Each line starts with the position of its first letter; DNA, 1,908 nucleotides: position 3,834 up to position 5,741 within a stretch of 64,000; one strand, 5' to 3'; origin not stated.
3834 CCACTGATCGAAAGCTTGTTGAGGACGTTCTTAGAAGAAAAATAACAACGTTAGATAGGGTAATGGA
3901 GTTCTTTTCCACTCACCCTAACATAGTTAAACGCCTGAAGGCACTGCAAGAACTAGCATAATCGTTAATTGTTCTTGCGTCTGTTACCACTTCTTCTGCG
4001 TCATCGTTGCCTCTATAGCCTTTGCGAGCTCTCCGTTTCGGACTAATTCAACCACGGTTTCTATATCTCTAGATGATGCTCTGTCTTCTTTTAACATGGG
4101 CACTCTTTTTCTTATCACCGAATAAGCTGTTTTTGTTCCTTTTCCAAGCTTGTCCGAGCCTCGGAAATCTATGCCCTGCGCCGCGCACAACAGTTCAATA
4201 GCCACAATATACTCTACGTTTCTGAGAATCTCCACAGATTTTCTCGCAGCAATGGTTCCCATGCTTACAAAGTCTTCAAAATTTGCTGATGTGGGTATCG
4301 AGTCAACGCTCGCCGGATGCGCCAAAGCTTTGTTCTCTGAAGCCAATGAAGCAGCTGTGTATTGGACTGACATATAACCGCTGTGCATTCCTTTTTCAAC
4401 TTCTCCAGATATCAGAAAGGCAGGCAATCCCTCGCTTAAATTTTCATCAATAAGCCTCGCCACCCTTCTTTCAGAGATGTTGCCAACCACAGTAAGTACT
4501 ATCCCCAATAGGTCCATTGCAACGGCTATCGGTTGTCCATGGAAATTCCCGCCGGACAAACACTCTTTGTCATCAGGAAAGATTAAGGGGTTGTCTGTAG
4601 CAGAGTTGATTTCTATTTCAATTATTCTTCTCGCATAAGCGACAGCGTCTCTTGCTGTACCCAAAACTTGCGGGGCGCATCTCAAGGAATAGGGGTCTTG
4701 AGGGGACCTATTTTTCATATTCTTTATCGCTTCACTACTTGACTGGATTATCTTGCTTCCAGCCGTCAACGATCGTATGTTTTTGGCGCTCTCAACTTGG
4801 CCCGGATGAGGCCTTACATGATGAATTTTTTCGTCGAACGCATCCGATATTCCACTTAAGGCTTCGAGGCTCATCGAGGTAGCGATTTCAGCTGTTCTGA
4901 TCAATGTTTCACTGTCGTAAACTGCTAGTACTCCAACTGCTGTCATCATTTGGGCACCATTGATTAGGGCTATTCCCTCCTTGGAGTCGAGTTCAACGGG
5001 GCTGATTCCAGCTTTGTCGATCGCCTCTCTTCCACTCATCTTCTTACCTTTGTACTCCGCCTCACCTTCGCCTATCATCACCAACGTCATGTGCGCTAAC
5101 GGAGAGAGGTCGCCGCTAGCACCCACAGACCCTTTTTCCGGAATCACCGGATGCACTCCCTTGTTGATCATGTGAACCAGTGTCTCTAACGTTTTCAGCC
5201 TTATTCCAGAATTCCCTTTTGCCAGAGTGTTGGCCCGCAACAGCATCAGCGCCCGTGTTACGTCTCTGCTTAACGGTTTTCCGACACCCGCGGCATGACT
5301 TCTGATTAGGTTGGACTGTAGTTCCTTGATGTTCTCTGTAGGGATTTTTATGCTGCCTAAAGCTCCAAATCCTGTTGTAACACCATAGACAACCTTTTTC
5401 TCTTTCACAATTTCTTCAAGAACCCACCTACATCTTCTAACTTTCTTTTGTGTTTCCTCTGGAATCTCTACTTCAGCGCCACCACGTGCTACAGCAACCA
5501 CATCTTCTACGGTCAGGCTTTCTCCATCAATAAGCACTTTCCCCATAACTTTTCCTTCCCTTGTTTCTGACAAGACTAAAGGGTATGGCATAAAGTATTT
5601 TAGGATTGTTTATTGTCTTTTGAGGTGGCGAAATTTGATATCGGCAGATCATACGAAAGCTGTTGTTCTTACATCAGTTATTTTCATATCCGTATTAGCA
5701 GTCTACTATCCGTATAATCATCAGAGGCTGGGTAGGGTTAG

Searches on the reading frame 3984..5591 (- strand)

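Call 77: search_protein_families(library=pfam, proteins=[window:3984-5591:-], max_evalue=0.00001)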
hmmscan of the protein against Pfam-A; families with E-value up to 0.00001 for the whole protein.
window:3984-5591:- (535 aa): 1 family
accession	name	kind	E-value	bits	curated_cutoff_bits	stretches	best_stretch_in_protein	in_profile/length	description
PF00221.24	Lyase_aromatic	-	3.5e-202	672.6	27.3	1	26-495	1-466/466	Aromatic amino acid lyase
